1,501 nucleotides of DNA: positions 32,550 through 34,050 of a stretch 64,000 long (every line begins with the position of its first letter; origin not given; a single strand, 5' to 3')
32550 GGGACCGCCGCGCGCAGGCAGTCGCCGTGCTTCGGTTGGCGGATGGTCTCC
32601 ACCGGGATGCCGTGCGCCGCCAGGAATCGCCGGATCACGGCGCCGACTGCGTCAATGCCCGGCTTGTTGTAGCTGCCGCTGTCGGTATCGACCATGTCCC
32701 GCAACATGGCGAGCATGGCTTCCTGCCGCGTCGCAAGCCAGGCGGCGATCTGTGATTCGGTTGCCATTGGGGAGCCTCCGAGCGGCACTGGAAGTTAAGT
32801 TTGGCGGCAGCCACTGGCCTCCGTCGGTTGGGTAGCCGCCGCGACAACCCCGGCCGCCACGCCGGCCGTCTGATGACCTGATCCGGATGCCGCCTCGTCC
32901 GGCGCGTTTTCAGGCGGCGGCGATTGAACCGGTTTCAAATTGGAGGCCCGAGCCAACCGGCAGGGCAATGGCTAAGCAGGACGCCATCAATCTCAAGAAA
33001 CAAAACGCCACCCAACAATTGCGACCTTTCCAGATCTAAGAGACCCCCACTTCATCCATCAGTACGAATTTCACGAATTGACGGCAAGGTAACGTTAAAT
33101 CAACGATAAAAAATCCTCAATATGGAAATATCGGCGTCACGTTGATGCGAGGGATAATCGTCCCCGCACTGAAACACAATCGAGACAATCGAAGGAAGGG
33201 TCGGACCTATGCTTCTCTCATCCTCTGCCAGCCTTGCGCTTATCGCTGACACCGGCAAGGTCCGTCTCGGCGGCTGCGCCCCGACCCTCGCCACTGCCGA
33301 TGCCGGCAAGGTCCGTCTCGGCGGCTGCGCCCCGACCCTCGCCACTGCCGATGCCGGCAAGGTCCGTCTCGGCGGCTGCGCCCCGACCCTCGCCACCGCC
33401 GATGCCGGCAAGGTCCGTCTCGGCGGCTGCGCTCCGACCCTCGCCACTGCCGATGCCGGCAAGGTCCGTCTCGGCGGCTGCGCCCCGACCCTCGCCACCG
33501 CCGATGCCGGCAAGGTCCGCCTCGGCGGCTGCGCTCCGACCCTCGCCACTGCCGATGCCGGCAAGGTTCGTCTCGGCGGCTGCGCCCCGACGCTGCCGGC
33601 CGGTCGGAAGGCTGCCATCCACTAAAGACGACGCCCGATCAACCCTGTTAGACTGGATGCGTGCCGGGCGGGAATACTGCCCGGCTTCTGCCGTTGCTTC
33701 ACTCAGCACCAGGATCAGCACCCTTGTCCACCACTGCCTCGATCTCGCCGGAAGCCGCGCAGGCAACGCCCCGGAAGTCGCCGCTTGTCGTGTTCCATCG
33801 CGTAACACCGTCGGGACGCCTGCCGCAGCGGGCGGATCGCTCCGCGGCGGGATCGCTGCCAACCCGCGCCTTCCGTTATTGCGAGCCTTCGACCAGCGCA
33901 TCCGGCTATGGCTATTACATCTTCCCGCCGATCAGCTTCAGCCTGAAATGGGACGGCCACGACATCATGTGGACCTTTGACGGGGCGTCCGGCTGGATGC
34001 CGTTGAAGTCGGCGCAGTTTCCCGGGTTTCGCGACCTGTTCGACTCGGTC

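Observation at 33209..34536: Seven-fold Cys-containing repeat peptide gene under purifying selection, followed by a DUF6065-like gene: candidate multi-core peptide cassette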

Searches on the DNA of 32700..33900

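Call 86: search_rna_families(source=window, start=32700, end=33900, threshold=evalue, max_evalue=1)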
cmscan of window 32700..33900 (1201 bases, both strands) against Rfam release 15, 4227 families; matches with E-value up to 1: 1.
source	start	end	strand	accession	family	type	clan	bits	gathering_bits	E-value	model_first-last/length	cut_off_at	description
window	33555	33622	+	RF00878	mir-456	Gene; miRNA;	-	22.7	58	0.05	1-73/73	no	mir-456 microRNA precursor family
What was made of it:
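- Tried and rejected: Rfam: no real match in the leader or intergenic regions (call 86).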

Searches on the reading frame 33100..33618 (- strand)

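Call 5: search_protein_families(library=pfam, proteins=[window:33100-33618:-], max_evalue=0.1)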
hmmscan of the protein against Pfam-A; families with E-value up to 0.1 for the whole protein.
window:33100-33618:- (172 aa): 0 families

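Call 6: search_protein_families(library=ncbifam, proteins=[window:33100-33618:-], max_evalue=0.1)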
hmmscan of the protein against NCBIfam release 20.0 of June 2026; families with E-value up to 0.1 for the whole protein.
window:33100-33618:- (172 aa): 1 family
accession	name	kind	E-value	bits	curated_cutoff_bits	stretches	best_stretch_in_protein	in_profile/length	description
TIGR03720.3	exospor_lead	domain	0.0053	16.4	23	1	136-149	11-24/30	exosporium leader peptide-containing protein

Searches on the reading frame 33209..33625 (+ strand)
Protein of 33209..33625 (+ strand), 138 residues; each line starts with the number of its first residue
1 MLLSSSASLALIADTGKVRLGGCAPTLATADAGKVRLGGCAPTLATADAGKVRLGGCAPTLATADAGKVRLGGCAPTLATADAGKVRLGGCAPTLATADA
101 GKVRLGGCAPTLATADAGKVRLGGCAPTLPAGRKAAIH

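Call 5: search_protein_families(library=pfam, proteins=[window:33209-33625:+], max_evalue=0.1)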
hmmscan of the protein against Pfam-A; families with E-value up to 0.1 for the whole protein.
window:33209-33625:+ (138 aa): 3 families
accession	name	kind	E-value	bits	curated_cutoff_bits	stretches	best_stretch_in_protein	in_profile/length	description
PF07358.16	DUF1482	-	5.5e-06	26.6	25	0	61-77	30-46/57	Protein of unknown function (DUF1482)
PF04972.22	BON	-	0.00029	21.5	27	0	81-99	28-46/69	BON domain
PF19135.5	DUF5818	-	0.0078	16.2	27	0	15-38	1-24/57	Protein of unknown function (DUF5818)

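Call 6: search_protein_families(library=ncbifam, proteins=[window:33209-33625:+], max_evalue=0.1)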
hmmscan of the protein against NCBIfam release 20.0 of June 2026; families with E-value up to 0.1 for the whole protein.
window:33209-33625:+ (138 aa): 1 family
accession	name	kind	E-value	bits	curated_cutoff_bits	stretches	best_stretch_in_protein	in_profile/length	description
NF001844.0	PRK00568.1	equivalog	0.0001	22.3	106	0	13-26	25-38/76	carbon storage regulator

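Call 7: find_homologous_proteins(query=window:33209-33622:+, max_evalue=0.001)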
Query window:33209-33622:+ (138 aa): 69 proteins with E <= 0.001 among 8000 candidates.
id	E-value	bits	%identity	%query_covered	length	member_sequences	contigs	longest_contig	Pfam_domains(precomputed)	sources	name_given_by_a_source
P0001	5.5e-31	125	60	86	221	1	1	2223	-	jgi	jgi:hypothetical protein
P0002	7.9e-27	112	73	62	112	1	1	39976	-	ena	-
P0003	3.1e-26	110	65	86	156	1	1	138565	-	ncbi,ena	-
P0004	8.3e-25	105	86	46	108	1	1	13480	-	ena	-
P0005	1.6e-23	101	39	86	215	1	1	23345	-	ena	-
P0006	1.9e-23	101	66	64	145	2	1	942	-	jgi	jgi:hypothetical protein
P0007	2.7e-22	97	78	50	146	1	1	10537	-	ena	-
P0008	3.6e-22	97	64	57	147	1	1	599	-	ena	-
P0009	1.7e-21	95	79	51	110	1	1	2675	-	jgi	jgi:hypothetical protein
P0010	1.6e-17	82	83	39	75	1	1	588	-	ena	-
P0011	3.3e-17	81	62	58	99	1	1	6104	-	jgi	-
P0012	1.1e-16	79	63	50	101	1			-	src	-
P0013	1.2e-16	79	76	39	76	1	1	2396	-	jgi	jgi:hypothetical protein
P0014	3.4e-16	78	87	36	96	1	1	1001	-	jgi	jgi:hypothetical protein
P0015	1.0e-14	73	66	41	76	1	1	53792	-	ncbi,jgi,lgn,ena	-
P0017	3.9e-14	71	61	51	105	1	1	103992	-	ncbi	-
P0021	1.5e-12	66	66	51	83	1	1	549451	-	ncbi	-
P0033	4.6e-9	54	60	38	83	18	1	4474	-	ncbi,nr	ncbi:MAG: hypothetical protein ING62_11890 [Rhodocyclaceae bacterium]|nr:hypothetical protein [Rhodo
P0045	8.8e-6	44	44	63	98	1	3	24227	-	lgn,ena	-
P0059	7.4e-5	41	49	44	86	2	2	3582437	-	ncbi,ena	-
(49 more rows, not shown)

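Call 8: find_encoding_contigs(protein=window:33209-33625:+, flank=10000, max_places=10)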
Protein window:33209-33625:+ (138 aa): no gene with exactly this product is on record in the collection.
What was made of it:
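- Tried and rejected: Exact-sequence look-up: the window's peptide is not on record (call 8).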

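Call 12: find_encoding_contigs(protein=P0059, flank=8000, max_places=3)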
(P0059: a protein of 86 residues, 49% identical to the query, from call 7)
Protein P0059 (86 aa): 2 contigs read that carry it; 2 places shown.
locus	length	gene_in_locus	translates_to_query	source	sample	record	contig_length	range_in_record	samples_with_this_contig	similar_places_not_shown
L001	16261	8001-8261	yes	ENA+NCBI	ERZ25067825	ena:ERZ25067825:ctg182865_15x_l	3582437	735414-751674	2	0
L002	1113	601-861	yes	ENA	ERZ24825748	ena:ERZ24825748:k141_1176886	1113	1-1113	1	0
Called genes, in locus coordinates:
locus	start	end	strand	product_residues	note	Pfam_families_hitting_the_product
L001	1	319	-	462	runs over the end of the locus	PF01425:Amidase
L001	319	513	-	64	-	-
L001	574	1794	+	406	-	PF06779:MFS_4, PF07690:MFS_1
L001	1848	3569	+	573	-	PF00528:BPD_transp_1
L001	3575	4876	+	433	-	PF00005:ABC_tran, PF09821:AAA_assoc_C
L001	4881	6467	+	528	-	PF00496:SBP_bac_5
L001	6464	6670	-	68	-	-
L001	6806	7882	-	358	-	PF07690:MFS_1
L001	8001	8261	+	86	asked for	-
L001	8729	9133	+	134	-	PF19541:DUF6065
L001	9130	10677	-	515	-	PF13428:TPR_14 (faint), PF14559:TPR_19 (faint), PF07719:TPR_2 (faint)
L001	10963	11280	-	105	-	PF01521:Fe-S_biosyn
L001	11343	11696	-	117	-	PF01883:FeS_assembly_P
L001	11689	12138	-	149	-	PF01592:NifU_N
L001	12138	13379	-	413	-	PF00266:Aminotran_5, PF00155:Aminotran_1_2 (weak)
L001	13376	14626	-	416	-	PF19295:SufBD_N (faint), PF01458:SUFBD_core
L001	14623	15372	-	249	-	PF00005:ABC_tran, PF02463:SMC_N (faint), PF13304:AAA_21 (faint)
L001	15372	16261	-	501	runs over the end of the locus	PF19295:SufBD_N, PF01458:SUFBD_core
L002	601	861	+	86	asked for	-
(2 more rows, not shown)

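Call 13: find_encoding_contigs(protein=P0021, flank=8000, max_places=3)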
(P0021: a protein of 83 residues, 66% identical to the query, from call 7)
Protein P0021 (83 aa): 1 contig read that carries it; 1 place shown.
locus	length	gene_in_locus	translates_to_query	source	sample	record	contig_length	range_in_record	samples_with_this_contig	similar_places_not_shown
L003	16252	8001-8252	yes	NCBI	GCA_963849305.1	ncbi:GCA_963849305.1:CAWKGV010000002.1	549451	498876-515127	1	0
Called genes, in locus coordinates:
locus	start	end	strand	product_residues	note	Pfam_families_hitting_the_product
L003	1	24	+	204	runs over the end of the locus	PF02775:TPP_enzyme_C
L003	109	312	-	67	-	PF00313:CSD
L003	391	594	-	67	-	PF00313:CSD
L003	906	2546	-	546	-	PF00118:Cpn60_TCP1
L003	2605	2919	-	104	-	PF00166:Cpn10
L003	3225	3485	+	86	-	PF06233:Usg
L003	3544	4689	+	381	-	PF02628:COX15-CtaA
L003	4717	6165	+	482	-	PF12860:PAS_7, PF00512:HisKA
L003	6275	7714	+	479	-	PF01523:PmbA_TldD_1st, PF19290:PmbA_TldD_2nd, PF19289:PmbA_TldD_3rd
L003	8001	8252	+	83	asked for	-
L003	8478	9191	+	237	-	PF19541:DUF6065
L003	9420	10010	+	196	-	PF00657:Lipase_GDSL (weak), PF13472:Lipase_GDSL_2, PF25182:NonGDSL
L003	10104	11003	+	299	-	PF00561:Abhydrolase_1, PF12146:Hydrolase_4 (faint), PF12697:Abhydrolase_6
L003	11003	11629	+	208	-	PF13417:GST_N_3, PF13409:GST_N_2, PF00043:GST_C (weak), PF13410:GST_C_2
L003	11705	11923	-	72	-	-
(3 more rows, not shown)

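Call 15: find_encoding_contigs(protein=P0015, flank=8000, max_places=2)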
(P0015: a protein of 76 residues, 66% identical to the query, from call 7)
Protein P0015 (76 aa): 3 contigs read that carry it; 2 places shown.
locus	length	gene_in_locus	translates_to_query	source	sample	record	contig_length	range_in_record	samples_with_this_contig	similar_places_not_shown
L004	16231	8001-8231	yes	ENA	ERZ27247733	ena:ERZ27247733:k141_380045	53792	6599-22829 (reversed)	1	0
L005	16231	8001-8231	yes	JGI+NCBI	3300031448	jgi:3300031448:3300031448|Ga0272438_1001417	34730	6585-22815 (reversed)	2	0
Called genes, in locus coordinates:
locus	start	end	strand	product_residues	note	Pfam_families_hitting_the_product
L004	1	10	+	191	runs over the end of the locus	-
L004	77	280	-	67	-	PF00313:CSD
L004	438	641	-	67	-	PF00313:CSD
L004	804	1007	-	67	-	PF00313:CSD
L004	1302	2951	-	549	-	PF00118:Cpn60_TCP1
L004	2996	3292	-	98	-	PF00166:Cpn10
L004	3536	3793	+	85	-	PF06233:Usg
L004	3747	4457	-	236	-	PF09335:VTT_dom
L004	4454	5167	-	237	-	PF00535:Glycos_transf_2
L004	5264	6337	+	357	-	PF02628:COX15-CtaA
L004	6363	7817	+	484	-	PF01523:PmbA_TldD_1st, PF19290:PmbA_TldD_2nd, PF19289:PmbA_TldD_3rd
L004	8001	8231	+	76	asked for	-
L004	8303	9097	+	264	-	PF19541:DUF6065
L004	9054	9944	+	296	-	PF25182:NonGDSL, PF00657:Lipase_GDSL, PF13472:Lipase_GDSL_2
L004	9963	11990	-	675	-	PF14559:TPR_19 (faint), PF03704:BTAD, PF00515:TPR_1 (faint)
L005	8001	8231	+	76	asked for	-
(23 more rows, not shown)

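Call 16: find_encoding_contigs(protein=P0017, flank=8000, max_places=2)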
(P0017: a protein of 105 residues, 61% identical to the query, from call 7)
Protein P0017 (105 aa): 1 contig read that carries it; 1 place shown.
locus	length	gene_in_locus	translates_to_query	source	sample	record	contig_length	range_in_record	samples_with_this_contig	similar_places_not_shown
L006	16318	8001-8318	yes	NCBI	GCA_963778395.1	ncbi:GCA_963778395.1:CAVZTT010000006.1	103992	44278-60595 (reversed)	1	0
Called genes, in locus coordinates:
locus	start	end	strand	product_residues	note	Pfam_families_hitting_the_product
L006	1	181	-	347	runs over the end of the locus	PF01628:HrcA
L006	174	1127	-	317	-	PF01408:GFO_IDH_MocA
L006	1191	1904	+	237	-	PF01138:RNase_PH, PF03725:RNase_PH_C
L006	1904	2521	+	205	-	PF01725:Ham1p_like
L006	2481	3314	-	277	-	PF02668:TauD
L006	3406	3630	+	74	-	PF11324:DUF3126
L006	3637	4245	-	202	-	PF00857:Isochorismatase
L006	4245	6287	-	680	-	PF00795:CN_hydrolase, PF02540:NAD_synthase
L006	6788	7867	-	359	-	PF07690:MFS_1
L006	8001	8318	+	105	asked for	-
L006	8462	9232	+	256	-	PF19541:DUF6065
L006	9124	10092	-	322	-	PF13424:TPR_12 (faint), PF13428:TPR_14 (faint), PF14559:TPR_19 (faint), PF07719:TPR_2 (faint), PF13431:TPR_17 (faint)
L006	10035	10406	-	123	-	-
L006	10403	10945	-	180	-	-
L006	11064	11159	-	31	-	-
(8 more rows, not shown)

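Call 17: find_encoding_contigs(protein=P0003, flank=8000, max_places=2)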
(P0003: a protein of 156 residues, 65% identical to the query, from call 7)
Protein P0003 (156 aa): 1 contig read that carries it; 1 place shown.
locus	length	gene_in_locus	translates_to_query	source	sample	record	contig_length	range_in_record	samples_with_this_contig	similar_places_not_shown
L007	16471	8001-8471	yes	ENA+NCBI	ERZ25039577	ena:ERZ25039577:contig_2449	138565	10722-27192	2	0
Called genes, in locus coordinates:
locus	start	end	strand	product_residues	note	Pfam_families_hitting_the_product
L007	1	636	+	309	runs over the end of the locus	-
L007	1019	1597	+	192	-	PF09335:VTT_dom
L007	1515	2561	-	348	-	PF00535:Glycos_transf_2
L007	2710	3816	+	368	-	PF02628:COX15-CtaA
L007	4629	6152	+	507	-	PF08448:PAS_4 (faint), PF12860:PAS_7, PF00512:HisKA, PF02518:HATPase_c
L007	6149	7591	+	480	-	PF01523:PmbA_TldD_1st, PF19290:PmbA_TldD_2nd, PF19289:PmbA_TldD_3rd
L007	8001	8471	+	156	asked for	-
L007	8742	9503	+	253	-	PF19541:DUF6065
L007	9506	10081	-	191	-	PF13428:TPR_14 (faint)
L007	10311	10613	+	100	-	-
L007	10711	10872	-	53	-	-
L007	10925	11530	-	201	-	-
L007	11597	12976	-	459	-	PF04107:GCS2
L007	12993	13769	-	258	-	PF20260:PUA_4, PF04452:Methyltrans_RNA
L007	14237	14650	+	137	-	PF01040:UbiA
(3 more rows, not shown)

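Call 84: find_encoding_contigs(protein=P0033, flank=5000, max_places=2)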
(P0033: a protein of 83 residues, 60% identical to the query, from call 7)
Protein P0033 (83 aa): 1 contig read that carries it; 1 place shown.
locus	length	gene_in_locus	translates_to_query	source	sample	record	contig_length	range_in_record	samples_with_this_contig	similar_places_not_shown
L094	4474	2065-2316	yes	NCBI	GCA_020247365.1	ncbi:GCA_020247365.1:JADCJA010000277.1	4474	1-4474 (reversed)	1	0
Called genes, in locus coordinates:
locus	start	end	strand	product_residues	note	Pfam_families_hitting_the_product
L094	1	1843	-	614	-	PF13431:TPR_17 (faint), PF03704:BTAD, PF07719:TPR_2 (faint), PF13428:TPR_14 (faint)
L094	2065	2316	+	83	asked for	-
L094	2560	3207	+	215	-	PF19541:DUF6065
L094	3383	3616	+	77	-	-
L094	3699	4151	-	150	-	PF12844:HTH_19, PF01381:HTH_3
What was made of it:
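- Adjacency of the regulator survives rearrangement in a betaproteobacterium (call 84).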

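Call 85: find_encoding_contigs(protein=P0045, flank=6000, max_places=2)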
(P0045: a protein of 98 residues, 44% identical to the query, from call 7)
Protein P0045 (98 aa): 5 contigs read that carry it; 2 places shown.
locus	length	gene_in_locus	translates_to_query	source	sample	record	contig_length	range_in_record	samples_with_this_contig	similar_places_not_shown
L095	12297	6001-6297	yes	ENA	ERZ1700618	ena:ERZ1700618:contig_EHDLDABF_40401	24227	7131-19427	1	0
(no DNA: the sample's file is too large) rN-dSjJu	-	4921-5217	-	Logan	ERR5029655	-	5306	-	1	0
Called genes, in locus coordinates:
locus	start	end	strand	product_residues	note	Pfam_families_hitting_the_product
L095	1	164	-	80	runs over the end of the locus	PF13561:adh_short_C2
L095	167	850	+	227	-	PF00072:Response_reg, PF00196:GerE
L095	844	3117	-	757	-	PF02743:dCache_1, PF00672:HAMP, PF00512:HisKA, PF13581:HATPase_c_2 (faint), PF02518:HATPase_c, PF00072:Response_reg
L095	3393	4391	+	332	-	PF04392:ABC_sub_bind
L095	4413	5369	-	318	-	PF00892:EamA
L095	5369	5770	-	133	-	PF00072:Response_reg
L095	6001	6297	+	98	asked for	-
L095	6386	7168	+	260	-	PF19541:DUF6065 (weak)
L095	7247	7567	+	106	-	-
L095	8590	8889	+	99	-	PF13343:SBP_bac_6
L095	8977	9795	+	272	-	PF00528:BPD_transp_1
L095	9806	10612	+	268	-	PF00528:BPD_transp_1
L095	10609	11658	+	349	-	PF00005:ABC_tran, PF13304:AAA_21 (faint), PF08402:TOBE_2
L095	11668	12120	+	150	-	PF00149:Metallophos, PF12850:Metallophos_2 (weak)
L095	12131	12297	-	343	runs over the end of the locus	PF04055:Radical_SAM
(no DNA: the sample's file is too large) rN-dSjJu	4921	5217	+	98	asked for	-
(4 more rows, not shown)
